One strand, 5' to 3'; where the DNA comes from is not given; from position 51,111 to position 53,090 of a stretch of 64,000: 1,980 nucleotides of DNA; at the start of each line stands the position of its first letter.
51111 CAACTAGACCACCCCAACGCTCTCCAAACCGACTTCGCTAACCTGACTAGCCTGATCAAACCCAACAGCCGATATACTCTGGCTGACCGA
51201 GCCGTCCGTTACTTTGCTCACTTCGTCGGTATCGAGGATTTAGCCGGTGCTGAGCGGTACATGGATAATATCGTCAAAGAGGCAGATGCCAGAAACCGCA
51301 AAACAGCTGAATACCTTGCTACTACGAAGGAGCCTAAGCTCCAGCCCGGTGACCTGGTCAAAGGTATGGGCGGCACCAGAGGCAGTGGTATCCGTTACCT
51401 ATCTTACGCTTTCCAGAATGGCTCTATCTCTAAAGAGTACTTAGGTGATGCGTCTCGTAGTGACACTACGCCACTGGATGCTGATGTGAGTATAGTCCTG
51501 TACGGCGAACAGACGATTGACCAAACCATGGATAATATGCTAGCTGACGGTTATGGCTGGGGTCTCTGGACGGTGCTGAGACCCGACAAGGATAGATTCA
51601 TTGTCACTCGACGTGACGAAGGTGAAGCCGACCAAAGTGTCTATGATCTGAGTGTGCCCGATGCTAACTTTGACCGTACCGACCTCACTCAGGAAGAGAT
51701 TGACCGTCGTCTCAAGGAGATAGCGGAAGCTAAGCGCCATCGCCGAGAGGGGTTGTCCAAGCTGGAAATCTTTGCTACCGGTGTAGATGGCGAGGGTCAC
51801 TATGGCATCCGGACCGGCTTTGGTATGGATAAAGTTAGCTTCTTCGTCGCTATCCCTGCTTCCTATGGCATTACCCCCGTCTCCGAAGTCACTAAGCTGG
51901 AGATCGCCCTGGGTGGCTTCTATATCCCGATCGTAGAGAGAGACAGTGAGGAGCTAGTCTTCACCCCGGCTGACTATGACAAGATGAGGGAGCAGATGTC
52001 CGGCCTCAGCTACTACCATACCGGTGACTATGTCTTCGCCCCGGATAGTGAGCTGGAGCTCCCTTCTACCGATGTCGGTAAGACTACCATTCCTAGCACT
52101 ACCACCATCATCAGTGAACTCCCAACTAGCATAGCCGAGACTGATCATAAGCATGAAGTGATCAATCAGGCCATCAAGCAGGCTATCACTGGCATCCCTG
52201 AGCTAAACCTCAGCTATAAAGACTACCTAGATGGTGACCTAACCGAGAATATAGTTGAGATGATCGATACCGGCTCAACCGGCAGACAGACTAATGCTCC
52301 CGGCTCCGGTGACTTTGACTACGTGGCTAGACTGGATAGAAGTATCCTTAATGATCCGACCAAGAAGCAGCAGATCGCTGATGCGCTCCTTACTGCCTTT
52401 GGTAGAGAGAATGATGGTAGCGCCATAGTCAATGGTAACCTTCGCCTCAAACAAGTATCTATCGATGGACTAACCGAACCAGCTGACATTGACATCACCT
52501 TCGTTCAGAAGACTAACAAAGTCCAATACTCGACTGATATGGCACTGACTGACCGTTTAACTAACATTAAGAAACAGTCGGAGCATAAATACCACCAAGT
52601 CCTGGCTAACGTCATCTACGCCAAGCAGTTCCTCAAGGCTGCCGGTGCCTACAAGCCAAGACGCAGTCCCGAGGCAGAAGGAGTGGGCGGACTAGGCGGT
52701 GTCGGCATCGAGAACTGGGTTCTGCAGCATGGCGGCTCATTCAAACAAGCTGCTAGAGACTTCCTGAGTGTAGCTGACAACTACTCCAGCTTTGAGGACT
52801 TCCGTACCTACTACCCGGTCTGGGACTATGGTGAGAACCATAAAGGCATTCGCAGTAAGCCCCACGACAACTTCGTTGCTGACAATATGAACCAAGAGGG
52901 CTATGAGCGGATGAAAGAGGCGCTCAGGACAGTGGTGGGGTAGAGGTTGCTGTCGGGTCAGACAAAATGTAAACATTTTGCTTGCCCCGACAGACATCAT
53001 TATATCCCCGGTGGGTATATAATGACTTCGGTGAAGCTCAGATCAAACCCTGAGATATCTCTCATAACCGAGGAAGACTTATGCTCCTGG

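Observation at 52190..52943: C-terminal domain of the ~1570-aa protein looks like an archaeal-type (class I) CCA-adding / poly(A)-polymerase-like nucleotidyltransferase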

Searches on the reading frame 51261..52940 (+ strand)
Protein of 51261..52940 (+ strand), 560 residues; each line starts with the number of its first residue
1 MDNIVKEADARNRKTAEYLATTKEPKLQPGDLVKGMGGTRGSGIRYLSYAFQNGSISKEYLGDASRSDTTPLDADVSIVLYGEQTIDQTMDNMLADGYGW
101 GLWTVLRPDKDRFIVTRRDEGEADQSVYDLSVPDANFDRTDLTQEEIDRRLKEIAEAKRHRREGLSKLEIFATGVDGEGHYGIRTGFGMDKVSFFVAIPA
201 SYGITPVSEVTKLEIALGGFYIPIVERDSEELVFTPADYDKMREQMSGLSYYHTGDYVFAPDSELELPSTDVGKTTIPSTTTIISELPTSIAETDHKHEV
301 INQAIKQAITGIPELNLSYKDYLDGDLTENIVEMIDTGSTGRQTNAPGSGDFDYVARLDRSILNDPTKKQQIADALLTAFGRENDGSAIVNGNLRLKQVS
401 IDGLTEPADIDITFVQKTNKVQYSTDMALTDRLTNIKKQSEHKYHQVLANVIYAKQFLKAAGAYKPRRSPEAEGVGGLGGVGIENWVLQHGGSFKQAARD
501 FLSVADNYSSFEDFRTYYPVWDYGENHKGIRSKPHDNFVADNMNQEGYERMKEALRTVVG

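Call 14: search_solved_structures(query=A1, max_evalue=10, show_alignments=4)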
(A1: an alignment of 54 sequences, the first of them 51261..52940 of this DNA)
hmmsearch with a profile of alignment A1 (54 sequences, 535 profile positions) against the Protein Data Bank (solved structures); distinct sequences matched with E-value up to 10: 2.
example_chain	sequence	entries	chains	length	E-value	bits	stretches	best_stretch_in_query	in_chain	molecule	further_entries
8f53_A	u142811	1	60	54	0.21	13.3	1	23-73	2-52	RC_I_2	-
6vud_A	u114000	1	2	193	1.6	10.4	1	325-376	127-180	Ribosome-recycling factor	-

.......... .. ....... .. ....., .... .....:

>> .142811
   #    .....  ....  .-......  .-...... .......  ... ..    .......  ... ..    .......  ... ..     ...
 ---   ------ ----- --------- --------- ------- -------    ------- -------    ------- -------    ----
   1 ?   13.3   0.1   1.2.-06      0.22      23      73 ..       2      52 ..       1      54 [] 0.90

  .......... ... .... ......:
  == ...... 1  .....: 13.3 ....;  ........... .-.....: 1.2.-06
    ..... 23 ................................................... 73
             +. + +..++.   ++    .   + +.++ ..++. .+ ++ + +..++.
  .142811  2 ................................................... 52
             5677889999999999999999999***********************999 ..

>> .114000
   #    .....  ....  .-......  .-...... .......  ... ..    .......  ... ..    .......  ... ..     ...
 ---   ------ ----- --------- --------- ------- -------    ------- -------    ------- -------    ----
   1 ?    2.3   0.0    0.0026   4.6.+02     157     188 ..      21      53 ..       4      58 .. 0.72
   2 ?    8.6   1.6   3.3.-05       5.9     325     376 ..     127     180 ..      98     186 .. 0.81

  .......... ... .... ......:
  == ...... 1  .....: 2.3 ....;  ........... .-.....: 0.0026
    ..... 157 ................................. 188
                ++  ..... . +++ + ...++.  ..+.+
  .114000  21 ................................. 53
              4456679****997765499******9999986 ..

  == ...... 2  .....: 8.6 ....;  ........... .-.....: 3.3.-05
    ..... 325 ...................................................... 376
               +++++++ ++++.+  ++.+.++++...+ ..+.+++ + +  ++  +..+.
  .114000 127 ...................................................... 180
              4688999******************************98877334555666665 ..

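Call 23: predict_structure(alignment_id=A1)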
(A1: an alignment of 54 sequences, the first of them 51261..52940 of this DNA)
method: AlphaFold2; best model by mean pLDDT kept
length: 560 residues; sequences in the alignment: 54
mean_pLDDT: 86.3   pTM: 0.85
mean pLDDT of the five models: 86.3, 84.9, 84.2, 84.0, 83.2
residues with pLDDT >= 90: 311; 70-90: 177; 50-70: 59; < 50: 13
segments of 3 or more residues with pLDDT < 50: 59-61, 63-69
pLDDT, mean of each block of 10 residues (from residue 1): 87 92 80 81 76 68 47 76 83 80 83 74 53 74 92 78 73 75 84 86 65 93 92 94 97 96 96 94 96 94 96 95 90 93 87 94 94 95 85 91 92 91 92 98 98 96 79 74 97 98 94 90 83 82 90 94
secondary structure, 60 per line:
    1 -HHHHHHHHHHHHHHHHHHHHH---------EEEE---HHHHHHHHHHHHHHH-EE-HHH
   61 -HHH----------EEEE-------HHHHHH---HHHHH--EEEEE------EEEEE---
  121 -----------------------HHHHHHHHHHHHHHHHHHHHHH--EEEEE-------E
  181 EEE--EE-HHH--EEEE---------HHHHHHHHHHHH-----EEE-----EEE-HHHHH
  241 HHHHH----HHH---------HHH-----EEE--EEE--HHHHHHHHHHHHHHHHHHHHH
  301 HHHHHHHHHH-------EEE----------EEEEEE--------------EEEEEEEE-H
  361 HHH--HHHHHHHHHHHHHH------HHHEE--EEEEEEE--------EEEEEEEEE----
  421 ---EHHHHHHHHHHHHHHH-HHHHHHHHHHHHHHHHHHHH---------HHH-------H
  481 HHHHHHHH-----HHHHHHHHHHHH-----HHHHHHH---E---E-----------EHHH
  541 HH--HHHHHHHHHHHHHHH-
elements in order: H2-22 E32-35 H39-53 E75-78 H86-91 H95-99 E102-106 E113-117 H144-165 E168-172 E180-183 E194-197 H207-218 E224-226 E232-234 H236-245 E270-272 E275-277 H280-310 E318-320 E331-336 E351-358 H360-363 H366-379 E393-399 E408-416 H425-439 H441-460 H480-488 H494-505 H511-517 H538-542 H545-559
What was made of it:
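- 51261..52085 (+): Conserved alpha/beta 'middle' domain plus its linker (residues 1031-1305). Invariant features are NG, D1098-x-T-P-L-D1103-x-D1105, G-I-R-T-G (1212-1216), Y-I-P (1251-1253) and G-L (1278-1279). No known relative was found. Model pLDDT is mostly 70-90 (call 23).
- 52086..52940 (+): Two-lobed nucleotidyltransferase domain (residues 1306-1590): a long N-terminal helix, the Pol-beta catalytic lobe, and a PAP/OAS/CCA-type helical lobe. AlphaFold2 pLDDT is above 90 here (call 23).
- Closest known: OAS1, cGAS-like receptors and bacterial CD-NTases. Same: A long N-terminal helix precedes the catalytic lobe (call 23).
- Checked: The AlphaFold2 model puts D1381/D1383 and D1441 on neighbouring strands, with pLDDT above 90 (call 23).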

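Call 26: fold_search(model_id=the predicted structure, library=pdb)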
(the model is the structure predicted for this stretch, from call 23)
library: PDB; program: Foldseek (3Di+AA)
matches with E <= 10: 354; with E <= 0.001: 17
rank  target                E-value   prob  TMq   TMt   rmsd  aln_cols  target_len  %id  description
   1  4rwp_A                8.4e-05  1.00  0.24  0.36  12.2       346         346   12  Crystal structure of porcine OAS1 in complex with dsRNA (released 2015-05-20)
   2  3ovs_A                1.5e-04  1.00  0.25  0.31   8.8       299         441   15  How the CCA-adding Enzyme Selects Adenine over Cytosine in Position 76 of tRNA (released 2010-12-01)
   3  1r89                  1.6e-04  1.00  0.26  0.33   8.3       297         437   14  Crystal Structures of an Archaeal Class I CCA-Adding Enzyme and Its Nucleotide Complexes (released 2003-12-16)
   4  1ueu                  1.7e-04  1.00  0.27  0.34   7.5       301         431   15  Divergent evolutions of trinucleotide polymerization revealed by an archaeal CCA-adding enzyme structure (released 2003-12-02)
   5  4x4o_C                1.8e-04  1.00  0.27  0.33   8.7       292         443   14  Crystal structure of the A.fulgidus CCA-adding enzyme in complex with a G70A arginyl-tRNA minihelix and CTP (released 2015-02-11)
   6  1uet                  2.4e-04  1.00  0.28  0.35   6.6       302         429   14  Divergent evolutions of trinucleotide polymerization revealed by an archaeal CCA-adding enzyme structure (released 2003-12-02)
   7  4x4u_A                3.5e-04  1.00  0.26  0.33   7.8       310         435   13  Crystal structure of the A.fulgidus CCA-adding enzyme in complex with a human MenBeta minihelix ending in CCACC (released 2015-02-11)
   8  3ova_A                4.1e-04  1.00  0.26  0.32   8.2       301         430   14  How the CCA-adding Enzyme Selects Adenine over Cytosine in Position 76 of tRNA (released 2010-12-01)
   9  3ovb_A                5.0e-04  1.00  0.28  0.35   7.3       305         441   14  How the CCA-adding Enzyme Selects Adenine over Cytosine in Position 76 of tRNA (released 2010-12-01)
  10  3ouy_A                5.8e-04  1.00  0.28  0.35   6.7       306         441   14  How the CCA-adding Enzyme Selects Adenine Over Cytosine at Position 76 of tRNA (released 2010-12-01)
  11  6p8v_G                6.1e-04  1.00  0.30  0.47   8.2       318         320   17  Structure of E. coli MS115-1 HORMA:CdnC:Trip13 complex (released 2019-12-25)
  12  4x4p_C                7.0e-04  1.00  0.26  0.32   8.0       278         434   15  Crystal structure of the A.fulgidus CCA-adding enzyme in complex with a G70A arginyl-tRNA minihelix ending in CCAC (released 2015-02-11)
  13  2zh7_A                7.0e-04  1.00  0.27  0.33   7.3       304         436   13  Complex structure of AFCCA with tRNAminiDG (released 2008-08-05)
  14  2dvi_A                7.8e-04  1.00  0.27  0.34   7.9       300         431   14  Complex structure of CCA-adding enzyme, mini-DCC and CTP (released 2006-11-14)
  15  2q0g_B                7.8e-04  0.99  0.21  0.31  11.6       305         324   12  Terminal uridylyl transferase 4 from Trypanosoma brucei with bound UPU (released 2007-08-28)
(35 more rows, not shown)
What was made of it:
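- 52086..52940 (+): Foldseek PDB hits are OAS1, A. fulgidus CCA-adding enzyme, CdnC/CdnE/CdnD, TUTase4 and NF90, with about 300 aligned columns each (call 26).
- On Pol-beta-like nucleotidyltransferase superfamily: All 50 Foldseek PDB hits listed for model 1 are Pol-beta-fold proteins, active NTases or their pseudo-enzyme relatives NF90/NF45, MiD51 and OASL; 17 score E <= 1e-3 (call 26).
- On NTases with a PAP/OAS1-type helical second lobe (CCA class I, PAP/TUTase, OAS, cGAS/CD-NTase): Foldseek alignments of about 300 columns cover both lobes (call 26).
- Closest known: Archaeal class I CCA-adding enzyme. Same: Head plus neck architecture (Foldseek E 1.5e-4, about 300 aligned columns; call 26).
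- Closest known: OAS1, cGAS-like receptors and bacterial CD-NTases. Same: Best Foldseek E-value (OAS1, 8e-5) and best target-normalised TM-scores (CdnE/CdnC, 0.45-0.51) (call 26).
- Closest known: Non-canonical poly. Same: Foldseek E 8e-4 to 8e-3 (call 26).
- Structural similarity cannot separate RNA tailing from oligonucleotide synthesis or protein nucleotidylylation (call 26). Foldseek target-normalised TM-scores are highest for CdnE and CdnC (0.45-0.51) (call 26). Foldseek aligns the whole ~300-residue unit with OAS, CCA and CD-NTase structures (call 26). NF90/NF45 and MiD51 are among the structural matches (call 26).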

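Call 27: search_protein_families(library=pfam, alignment_id=A1, max_evalue=1)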
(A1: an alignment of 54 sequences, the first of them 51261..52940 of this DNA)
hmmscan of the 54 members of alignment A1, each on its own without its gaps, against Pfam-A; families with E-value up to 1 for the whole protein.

A. member 1, window:51261-52940:+ (560 aa): 0 families

B. families by the number of members that match (of 54 scanned): 35 families (the first 25 are shown)
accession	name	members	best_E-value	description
PF01909.29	NTP_transf_2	28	0.00012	Nucleotidyltransferase domain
PF18735.6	HEPN_RiboL-PSP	11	3.2e-07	RiboL-PSP-HEPN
PF18144.7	SMODS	5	0.018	Second Messenger Oligonucleotide or Dinucleotide Synthetase domain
PF02996.22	Prefoldin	4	0.014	Prefoldin subunit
PF23659.1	UFL1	4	0.052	E3 UFM1-protein ligase 1-like domain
PF08624.15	CRC_subunit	2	0.0047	Chromatin remodelling complex Rsc7/Swp82 subunit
PF03999.17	MAP65_ASE1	2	0.027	Microtubule associated protein (MAP65/ASE1 family)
PF02777.23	Sod_Fe_C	2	0.046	Iron/manganese superoxide dismutases, C-terminal domain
PF25787.1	HTH_SB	2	0.063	Sleeping Beauty transposase HTH domain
PF14056.11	DUF4250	2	0.11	Domain of unknown function (DUF4250)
PF16230.10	DUF4889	1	0.0019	Domain of unknown function (DUF4889)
PF23109.1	ARCH_RTEL1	1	0.009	RTEL1 helicase, ARCH domain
PF15089.11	Redic1-like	1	0.0095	Regulator of DNA class I crossover intermediates 1-like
PF00257.24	Dehydrin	1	0.021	Dehydrin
PF05205.17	COMPASS-Shg1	1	0.021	COMPASS (Complex proteins associated with Set1p) component shg1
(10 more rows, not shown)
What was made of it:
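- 52086..52940 (+): Sub-threshold PF01909 hits occur in 28 of 54 members (call 27).
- On CD-NTase / CBASS: SMODS hits in 5 of 54 members, best E 0.018 (call 27).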

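Call 36: fold_search(model_id=the predicted structure, library=viral)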
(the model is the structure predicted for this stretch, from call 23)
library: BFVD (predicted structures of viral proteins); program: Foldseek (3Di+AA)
matches with E <= 10: 68; with E <= 0.001: 0
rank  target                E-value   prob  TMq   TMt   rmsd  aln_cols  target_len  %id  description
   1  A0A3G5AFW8            4.9e-03  1.00  0.24  0.17   7.2       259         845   12  Endonuclease/exonuclease/phosphatase family [Hyperionvirus sp.]
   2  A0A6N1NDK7            7.7e-03  1.00  0.21  0.42   7.8       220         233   11  Putative ORFan [Tupanvirus deep ocean]
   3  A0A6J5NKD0            7.0e-02  0.23  0.17  0.09  25.3       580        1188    9  Uncharacterized protein [uncultured Caudovirales phage]
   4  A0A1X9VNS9            9.5e-02  0.38  0.17  0.13  12.9       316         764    9  Uncharacterized protein [Mimivirus AB-566-O17]
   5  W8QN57                1.1e-01  0.20  0.15  0.20  16.8       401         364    6  Uncharacterized protein [Chloriridovirus anopheles1]
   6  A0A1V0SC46            1.5e-01  0.44  0.15  0.23  21.8       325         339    9  DNA-directed DNA polymerase [Catovirus CTV1]
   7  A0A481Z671            1.5e-01  0.21  0.15  0.23  19.4       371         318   10  Uncharacterized protein [Pithovirus LCPAC302]
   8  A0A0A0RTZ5            2.4e-01  0.44  0.17  0.34  18.6       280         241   15  Uncharacterized protein [Mycobacterium phage Larenn]
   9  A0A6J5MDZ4            2.5e-01  0.33  0.18  0.11  21.1       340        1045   11  NAT_SF domain containing protein [uncultured Caudovirales phage]
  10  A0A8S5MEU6            2.5e-01  0.15  0.13  0.20  20.2       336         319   10  Uncharacterized protein [Siphoviridae sp. ctYh54]
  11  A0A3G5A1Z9            2.9e-01  0.82  0.15  0.41   5.3       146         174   15  DNA polymerase family X protein [Harvfovirus sp.]
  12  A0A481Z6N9            3.1e-01  0.13  0.12  0.20  16.7       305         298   10  LicD family protein [Pithovirus LCPAC302]
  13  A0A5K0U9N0            3.6e-01  0.09  0.12  0.12  16.6       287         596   11  Nucleotidyltransferase domain-containing protein [Yasminevirus sp. GU-2018]
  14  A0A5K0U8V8            4.2e-01  0.20  0.17  0.14  17.0       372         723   10  Uncharacterized protein [Yasminevirus sp. GU-2018]
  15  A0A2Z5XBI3            4.6e-01  0.38  0.17  0.28  15.2       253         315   13  (no name in the UniProt tables at hand)
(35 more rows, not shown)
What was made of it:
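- Tried and rejected: Nothing below 1e-3 (call 36).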

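Call 45: find_related_loci(query=A1, collection=genome_contigs, flank=8000)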
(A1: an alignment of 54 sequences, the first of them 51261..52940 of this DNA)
Query A1 (560 aa) in genome_contigs; peptide patterns used: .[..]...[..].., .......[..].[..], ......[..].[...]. (x = any residue, [..] = any of these).
553 stretches matched a pattern; 522 encode a relative of the query (tblastn E <= 1e-3); the best 80 are kept; 80 distinct loci.
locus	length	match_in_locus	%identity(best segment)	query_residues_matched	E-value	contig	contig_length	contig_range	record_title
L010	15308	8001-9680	99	1-560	0e+0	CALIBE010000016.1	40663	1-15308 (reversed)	MAG TPA_asm: uncultured Candidatus Saccharibacteria bacterium isolate ERR589644_bin.27_CONCOCT_v1.1_MAG genome assembly,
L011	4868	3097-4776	98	1-560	0e+0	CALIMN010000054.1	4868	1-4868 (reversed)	MAG TPA_asm: uncultured Candidatus Saccharibacteria bacterium isolate ERR589615_bin.78_CONCOCT_v1.1_MAG genome assembly,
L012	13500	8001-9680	98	1-560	0e+0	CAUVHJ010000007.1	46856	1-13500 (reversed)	MAG TPA_asm: uncultured Candidatus Saccharibacteria bacterium isolate SRR23388446_bin.63_MetaWRAP_v1.3_MAG genome assemb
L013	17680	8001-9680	98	1-560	0e+0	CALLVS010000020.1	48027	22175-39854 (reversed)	MAG TPA_asm: uncultured Candidatus Saccharibacteria bacterium isolate ERR589472_bin.73_CONCOCT_v1.1_MAG genome assembly,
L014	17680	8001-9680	97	1-560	0e+0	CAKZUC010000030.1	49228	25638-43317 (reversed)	MAG TPA_asm: uncultured Candidatus Saccharibacteria bacterium isolate ERR589600_bin.6_CONCOCT_v1.1_MAG genome assembly,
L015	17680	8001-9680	94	1-560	0e+0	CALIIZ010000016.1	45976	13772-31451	MAG TPA_asm: uncultured Candidatus Saccharibacteria bacterium isolate ERR589618_bin.7_CONCOCT_v1.1_MAG genome assembly,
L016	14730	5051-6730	93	1-560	0e+0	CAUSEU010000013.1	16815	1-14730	MAG TPA_asm: uncultured Candidatus Saccharibacteria bacterium isolate SRR5395385_bin.6_MetaWRAP_v1.3_MAG genome assembly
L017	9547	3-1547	99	46-560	0e+0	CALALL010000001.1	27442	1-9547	MAG TPA_asm: uncultured Candidatus Saccharibacteria bacterium isolate ERR589373_bin.37_CONCOCT_v1.1_MAG genome assembly,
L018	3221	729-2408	95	1-560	0e+0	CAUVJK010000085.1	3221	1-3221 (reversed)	MAG TPA_asm: uncultured Candidatus Saccharibacteria bacterium isolate SRR23388429_bin.22_MetaWRAP_v1.3_MAG genome assemb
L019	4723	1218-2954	86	1-560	0e+0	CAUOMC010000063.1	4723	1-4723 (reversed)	MAG TPA_asm: uncultured Candidatus Saccharibacteria bacterium isolate SRR11085299_bin.11_MetaWRAP_v1.3_MAG genome assemb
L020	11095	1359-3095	86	1-560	0e+0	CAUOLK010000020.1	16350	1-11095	MAG TPA_asm: uncultured Candidatus Saccharibacteria bacterium isolate SRR11085298_bin.1_MetaWRAP_v1.3_MAG genome assembl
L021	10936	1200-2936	86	1-560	0e+0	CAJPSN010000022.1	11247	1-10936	Candidatus Saccharibacteria bacterium UBA1103 isolate SRR9217464-mag-bin.2 genome assembly, contig: SRR9217464-mag-bin.2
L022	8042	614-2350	86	1-560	0e+0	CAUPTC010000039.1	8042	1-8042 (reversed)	MAG TPA_asm: uncultured Candidatus Saccharibacteria bacterium isolate SRR9685007_bin.10_MetaWRAP_v1.3_MAG genome assembl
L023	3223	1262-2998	85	1-560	0e+0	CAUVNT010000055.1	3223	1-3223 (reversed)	MAG TPA_asm: uncultured Candidatus Saccharibacteria bacterium isolate SRR23388444_bin.51_MetaWRAP_v1.3_MAG genome assemb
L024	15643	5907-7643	85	1-560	0e+0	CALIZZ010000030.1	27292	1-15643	MAG TPA_asm: uncultured Candidatus Saccharibacteria bacterium isolate ERR589608_bin.106_CONCOCT_v1.1_MAG genome assembly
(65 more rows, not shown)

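Call 59: search_protein_representatives(alignment_id=A1)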
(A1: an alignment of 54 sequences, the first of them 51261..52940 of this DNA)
Query: 54 sequences, 535 profile positions. Proteins with E-value up to 0.001 (for the whole library): 1209; up to 1e-10: 1039; up to 1e-30: 783. The best 150 are listed.
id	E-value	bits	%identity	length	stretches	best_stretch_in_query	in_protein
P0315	1.4e-261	885.2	-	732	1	3-527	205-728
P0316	2.2e-255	864.8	-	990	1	3-528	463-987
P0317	3.8e-246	834.3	-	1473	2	3-522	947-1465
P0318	7.8e-246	833.3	-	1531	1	3-529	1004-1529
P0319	1.3e-245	832.5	-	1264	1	3-530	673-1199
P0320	1.6e-238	809.1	-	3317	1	3-521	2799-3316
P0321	1.3e-236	802.9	-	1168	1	3-527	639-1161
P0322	2.5e-236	801.9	-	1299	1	3-526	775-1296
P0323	3.8e-235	798.0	-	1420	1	3-526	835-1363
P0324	6.8e-234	793.8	-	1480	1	3-529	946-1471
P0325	7.5e-234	793.7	-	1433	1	3-527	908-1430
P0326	6.3e-233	790.7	-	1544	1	3-527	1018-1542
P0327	6.1e-232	787.4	-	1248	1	5-526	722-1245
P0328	2.8e-231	785.2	-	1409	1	3-524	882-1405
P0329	4.6e-231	784.5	-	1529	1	4-528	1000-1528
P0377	5.3e-205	698.5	-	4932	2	3-470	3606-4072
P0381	9.2e-205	697.7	-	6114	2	3-470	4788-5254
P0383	1.6e-204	696.9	-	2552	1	5-525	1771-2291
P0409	2.6e-193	659.9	-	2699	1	3-527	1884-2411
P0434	7.1e-180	615.6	-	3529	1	3-518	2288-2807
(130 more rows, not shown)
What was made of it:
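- It matches end to end in the 150 best of 1209 clusters, almost always at the extreme C-terminus (call 59).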

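Call 60: search_protein_families(library=pfam, proteins=[P0377, P0434], max_evalue=0.001)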
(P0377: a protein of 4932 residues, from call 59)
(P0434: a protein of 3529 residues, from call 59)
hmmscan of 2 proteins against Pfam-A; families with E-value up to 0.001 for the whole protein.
P0377 (4932 aa): 2 families
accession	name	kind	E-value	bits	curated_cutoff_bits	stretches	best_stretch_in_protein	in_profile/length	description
PF01841.26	Transglut_core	-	6e-10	39.8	23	1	220-321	13-104/108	Transglutaminase-like superfamily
PF03711.20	OKR_DC_1_C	-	0.00067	20.4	24.2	0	380-444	11-80/132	Orn/Lys/Arg decarboxylase, C-terminal domain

P0434 (3529 aa): 1 family
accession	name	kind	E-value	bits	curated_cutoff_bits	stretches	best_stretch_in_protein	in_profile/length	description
PF01909.29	NTP_transf_2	-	1.5e-05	25.7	21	1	2571-2625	11-66/93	Nucleotidyltransferase domain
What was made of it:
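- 52086..52940 (+): The family member P0434 passes the PF01909 gathering score with 25.7 bits (call 60).
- On Pol-beta-like nucleotidyltransferase superfamily: PF01909 is sub-threshold in the window protein but passes the gathering score in family member P0434 (calls 27, 60).
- PF01909 is sub-threshold in 28 of 54 members and passes threshold in P0434 (calls 27, 60). The enzymatic module is at the extreme C-terminus of very long proteins, up to 6114 aa, one of them with an N-terminal transglutaminase-like domain (calls 59, 60).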
